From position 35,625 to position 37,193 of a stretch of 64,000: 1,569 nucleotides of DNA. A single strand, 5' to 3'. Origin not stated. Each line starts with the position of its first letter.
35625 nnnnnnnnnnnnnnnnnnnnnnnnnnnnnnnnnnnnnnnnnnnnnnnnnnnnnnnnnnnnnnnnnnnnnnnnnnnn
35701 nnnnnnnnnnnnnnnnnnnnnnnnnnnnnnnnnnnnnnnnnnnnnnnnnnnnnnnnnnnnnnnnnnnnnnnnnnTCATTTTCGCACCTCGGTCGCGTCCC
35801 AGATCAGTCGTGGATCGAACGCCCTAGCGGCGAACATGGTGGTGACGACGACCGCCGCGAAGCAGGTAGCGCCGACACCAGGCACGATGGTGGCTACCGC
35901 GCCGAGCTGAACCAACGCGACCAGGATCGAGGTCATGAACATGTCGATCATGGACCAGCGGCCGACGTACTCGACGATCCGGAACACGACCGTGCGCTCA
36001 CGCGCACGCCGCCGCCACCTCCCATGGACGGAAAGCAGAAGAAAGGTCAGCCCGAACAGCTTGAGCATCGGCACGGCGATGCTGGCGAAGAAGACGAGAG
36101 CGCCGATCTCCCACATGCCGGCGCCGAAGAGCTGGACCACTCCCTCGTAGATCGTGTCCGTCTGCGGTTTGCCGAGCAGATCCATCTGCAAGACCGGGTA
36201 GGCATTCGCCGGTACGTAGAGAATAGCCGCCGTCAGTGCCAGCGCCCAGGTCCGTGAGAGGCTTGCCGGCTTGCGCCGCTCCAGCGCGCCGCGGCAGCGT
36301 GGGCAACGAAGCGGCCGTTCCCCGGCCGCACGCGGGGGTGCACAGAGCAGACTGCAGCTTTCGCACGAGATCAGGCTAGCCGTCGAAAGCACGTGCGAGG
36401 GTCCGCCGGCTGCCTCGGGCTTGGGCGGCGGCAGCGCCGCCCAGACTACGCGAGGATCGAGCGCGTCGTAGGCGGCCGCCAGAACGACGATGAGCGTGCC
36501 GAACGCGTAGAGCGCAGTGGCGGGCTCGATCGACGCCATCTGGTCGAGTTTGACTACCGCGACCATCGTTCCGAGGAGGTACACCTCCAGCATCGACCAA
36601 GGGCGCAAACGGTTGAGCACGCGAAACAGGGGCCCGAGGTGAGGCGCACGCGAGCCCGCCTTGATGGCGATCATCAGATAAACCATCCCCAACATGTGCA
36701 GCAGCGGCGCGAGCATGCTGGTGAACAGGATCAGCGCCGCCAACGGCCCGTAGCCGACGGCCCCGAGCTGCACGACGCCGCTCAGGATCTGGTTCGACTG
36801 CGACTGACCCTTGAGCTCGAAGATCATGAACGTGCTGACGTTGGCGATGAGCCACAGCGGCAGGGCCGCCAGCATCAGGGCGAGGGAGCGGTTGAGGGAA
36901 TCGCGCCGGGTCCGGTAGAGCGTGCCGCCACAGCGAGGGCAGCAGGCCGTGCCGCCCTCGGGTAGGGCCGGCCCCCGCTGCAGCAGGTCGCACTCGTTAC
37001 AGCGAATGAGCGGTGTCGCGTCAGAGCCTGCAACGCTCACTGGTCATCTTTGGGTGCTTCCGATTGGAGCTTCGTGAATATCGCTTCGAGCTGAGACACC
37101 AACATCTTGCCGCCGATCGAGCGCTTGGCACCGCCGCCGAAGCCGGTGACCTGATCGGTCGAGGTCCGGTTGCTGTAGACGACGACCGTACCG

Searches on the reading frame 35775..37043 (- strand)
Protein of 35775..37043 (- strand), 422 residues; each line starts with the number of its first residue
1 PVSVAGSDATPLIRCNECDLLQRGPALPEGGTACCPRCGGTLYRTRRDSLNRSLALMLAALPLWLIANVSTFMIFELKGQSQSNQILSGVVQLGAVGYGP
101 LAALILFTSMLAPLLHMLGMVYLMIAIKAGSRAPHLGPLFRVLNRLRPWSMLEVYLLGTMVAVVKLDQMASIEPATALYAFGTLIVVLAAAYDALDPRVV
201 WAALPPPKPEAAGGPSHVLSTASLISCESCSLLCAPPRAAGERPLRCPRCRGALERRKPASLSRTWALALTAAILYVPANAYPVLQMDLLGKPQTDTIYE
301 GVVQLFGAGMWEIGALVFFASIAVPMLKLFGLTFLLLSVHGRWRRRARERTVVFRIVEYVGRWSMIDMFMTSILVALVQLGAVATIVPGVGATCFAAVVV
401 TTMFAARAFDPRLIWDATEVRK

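Call 46: search_protein_families(library=pfam, proteins=[window:35775-37043:-], max_evalue=0.0001)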
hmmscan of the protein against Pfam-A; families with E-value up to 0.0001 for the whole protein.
window:35775-37043:- (422 aa): 1 family
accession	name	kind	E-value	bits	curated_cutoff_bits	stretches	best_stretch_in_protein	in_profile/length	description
PF04403.18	PqiA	-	2.5e-96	320.3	23.8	2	262-418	1-155/156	Paraquat-inducible protein A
